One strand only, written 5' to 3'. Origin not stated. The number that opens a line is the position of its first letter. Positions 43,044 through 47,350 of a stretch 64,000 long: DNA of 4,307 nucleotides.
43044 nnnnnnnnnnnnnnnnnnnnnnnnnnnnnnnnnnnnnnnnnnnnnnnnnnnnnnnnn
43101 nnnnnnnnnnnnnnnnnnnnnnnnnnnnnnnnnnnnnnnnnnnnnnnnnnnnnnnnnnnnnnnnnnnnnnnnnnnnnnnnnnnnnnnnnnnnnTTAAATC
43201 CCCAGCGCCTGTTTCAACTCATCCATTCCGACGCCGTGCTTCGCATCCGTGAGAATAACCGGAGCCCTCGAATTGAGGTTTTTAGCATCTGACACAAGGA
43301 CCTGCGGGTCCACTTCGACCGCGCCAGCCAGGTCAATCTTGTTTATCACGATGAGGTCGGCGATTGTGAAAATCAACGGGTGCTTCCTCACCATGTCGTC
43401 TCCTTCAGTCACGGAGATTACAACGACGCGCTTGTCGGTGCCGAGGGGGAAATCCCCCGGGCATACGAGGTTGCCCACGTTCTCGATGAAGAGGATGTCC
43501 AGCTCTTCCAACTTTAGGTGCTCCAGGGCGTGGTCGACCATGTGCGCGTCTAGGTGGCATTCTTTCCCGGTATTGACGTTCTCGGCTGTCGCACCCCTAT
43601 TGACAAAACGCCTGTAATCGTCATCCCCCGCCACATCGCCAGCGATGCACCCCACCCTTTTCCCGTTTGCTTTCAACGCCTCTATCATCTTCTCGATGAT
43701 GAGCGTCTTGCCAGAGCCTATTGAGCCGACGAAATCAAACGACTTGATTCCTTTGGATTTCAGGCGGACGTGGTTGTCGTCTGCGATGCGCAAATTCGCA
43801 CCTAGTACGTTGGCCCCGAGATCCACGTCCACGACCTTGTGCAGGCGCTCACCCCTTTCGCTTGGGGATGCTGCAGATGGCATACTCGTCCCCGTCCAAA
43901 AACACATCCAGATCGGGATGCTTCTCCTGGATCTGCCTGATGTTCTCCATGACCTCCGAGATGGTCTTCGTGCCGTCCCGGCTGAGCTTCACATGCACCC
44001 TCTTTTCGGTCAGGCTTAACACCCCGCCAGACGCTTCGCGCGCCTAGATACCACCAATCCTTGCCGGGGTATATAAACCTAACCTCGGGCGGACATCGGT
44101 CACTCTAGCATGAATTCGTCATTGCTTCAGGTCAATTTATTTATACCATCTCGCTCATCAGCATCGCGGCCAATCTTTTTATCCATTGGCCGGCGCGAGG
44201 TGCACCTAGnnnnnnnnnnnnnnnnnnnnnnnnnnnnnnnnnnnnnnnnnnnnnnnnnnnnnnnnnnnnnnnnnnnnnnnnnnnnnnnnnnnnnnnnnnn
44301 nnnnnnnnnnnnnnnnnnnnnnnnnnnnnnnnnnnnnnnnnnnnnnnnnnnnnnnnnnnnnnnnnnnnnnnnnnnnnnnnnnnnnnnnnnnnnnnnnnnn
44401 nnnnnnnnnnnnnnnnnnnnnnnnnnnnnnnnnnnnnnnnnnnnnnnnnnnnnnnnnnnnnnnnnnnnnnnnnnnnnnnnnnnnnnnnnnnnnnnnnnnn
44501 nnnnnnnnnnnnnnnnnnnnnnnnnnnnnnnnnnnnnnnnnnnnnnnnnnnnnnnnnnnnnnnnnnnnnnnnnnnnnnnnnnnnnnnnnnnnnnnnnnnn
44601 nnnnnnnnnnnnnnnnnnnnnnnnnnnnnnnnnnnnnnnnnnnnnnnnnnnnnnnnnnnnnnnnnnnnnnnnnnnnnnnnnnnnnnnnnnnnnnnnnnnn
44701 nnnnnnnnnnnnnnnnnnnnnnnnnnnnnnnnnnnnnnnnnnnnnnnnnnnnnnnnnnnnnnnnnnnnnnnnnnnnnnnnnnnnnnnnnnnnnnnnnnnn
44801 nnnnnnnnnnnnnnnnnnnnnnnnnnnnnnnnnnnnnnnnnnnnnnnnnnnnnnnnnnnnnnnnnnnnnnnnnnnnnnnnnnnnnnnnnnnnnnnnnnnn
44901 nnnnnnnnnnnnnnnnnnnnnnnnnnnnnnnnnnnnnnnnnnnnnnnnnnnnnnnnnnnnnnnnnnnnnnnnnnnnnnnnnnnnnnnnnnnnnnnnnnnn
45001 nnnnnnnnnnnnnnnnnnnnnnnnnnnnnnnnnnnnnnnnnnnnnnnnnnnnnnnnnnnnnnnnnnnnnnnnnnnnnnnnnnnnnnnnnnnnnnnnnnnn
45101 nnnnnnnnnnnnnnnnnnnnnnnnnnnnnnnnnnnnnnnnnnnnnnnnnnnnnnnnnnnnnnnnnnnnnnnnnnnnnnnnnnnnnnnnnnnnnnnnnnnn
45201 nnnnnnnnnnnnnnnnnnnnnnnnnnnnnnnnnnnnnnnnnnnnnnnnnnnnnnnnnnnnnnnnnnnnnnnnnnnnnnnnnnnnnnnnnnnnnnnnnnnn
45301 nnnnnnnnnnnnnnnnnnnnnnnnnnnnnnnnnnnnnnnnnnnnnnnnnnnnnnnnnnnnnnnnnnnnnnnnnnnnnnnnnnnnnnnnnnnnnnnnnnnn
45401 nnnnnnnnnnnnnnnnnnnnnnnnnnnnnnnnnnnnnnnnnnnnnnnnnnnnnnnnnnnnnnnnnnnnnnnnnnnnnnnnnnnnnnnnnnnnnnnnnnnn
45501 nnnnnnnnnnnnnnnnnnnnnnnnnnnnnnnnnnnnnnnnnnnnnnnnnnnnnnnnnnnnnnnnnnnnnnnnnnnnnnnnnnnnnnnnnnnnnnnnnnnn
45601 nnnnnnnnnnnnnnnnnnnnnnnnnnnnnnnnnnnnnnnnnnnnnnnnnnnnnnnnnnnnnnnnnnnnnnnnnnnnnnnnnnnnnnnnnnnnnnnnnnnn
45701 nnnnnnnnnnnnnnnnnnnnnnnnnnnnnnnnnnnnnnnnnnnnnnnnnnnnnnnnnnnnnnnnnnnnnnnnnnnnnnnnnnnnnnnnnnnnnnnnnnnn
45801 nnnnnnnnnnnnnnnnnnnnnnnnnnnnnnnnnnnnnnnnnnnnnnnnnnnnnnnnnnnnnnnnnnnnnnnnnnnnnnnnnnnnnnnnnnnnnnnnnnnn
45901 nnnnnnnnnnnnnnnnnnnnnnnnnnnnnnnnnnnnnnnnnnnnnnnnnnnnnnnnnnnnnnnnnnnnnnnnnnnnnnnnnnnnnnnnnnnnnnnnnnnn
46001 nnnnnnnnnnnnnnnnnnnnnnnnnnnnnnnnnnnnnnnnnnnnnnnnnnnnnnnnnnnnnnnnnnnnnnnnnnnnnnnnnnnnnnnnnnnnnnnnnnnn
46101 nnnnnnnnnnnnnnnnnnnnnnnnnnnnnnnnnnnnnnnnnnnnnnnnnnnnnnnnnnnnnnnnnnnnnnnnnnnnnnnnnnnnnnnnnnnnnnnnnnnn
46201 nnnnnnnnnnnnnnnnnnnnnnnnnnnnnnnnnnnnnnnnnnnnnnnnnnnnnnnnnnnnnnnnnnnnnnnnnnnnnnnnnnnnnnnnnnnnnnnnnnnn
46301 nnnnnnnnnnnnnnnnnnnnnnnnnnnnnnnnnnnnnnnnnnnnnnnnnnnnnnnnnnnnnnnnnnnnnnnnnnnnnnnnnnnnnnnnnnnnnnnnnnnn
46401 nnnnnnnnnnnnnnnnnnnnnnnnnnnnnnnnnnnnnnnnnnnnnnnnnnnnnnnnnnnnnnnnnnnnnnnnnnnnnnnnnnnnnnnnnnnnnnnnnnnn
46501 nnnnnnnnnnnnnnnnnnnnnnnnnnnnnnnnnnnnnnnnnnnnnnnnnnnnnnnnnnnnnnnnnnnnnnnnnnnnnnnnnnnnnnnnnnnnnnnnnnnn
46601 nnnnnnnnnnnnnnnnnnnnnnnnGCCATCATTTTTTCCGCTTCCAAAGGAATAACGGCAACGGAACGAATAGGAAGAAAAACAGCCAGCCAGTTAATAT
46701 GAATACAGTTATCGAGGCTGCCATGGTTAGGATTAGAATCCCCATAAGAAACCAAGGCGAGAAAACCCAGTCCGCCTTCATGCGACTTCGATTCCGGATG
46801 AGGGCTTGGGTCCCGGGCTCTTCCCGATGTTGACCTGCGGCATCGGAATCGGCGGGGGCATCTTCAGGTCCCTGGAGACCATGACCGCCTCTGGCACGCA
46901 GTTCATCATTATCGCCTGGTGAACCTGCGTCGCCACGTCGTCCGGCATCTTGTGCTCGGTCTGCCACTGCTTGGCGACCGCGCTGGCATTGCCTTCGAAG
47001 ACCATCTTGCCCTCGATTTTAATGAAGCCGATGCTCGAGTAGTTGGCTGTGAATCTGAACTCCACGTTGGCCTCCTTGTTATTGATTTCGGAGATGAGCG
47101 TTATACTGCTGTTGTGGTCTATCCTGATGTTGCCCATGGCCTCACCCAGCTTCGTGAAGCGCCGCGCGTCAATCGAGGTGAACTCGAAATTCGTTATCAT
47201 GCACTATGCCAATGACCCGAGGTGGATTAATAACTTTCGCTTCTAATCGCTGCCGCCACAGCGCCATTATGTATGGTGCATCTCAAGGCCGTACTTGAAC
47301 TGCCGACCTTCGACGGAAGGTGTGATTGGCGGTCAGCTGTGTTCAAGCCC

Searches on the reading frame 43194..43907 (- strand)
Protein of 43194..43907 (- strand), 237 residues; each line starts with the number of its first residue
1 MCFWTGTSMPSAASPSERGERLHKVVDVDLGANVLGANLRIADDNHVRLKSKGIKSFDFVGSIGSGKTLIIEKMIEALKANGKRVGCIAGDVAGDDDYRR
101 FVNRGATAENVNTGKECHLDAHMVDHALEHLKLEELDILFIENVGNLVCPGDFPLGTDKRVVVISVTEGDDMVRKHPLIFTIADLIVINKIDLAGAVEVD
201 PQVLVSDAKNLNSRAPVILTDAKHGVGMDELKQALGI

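Call 23: search_protein_families(library=pfam, proteins=[window:43194-43907:-], max_evalue=0.001)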
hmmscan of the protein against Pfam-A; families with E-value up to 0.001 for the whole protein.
window:43194-43907:- (237 aa): 4 families
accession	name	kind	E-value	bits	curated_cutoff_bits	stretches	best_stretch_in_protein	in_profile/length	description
PF02492.25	cobW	-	3.6e-21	76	20.7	1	60-218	6-179/180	CobW/HypB/UreG, nucleotide-binding domain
PF03308.22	MeaB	-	1.8e-09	37.4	23.1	1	136-234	126-230/273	Methylmalonyl Co-A mutase-associated GTPase MeaB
PF03205.20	MobB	-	7.9e-06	26.2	26.6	1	58-141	3-96/133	Molybdopterin guanine dinucleotide synthesis protein B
PF00448.28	SRP54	-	6.2e-05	23.2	22.7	1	59-146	6-94/196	SRP54-type protein, GTPase domain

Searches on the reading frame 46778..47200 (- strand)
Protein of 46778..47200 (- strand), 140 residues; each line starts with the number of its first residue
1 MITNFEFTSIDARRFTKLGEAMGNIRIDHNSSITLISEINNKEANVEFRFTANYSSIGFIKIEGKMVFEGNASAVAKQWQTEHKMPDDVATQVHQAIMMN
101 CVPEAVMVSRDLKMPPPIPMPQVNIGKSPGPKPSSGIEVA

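Call 23: search_protein_families(library=pfam, proteins=[window:46778-47200:-], max_evalue=0.001)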
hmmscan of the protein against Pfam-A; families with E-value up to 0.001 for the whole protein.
window:46778-47200:- (140 aa): 0 families
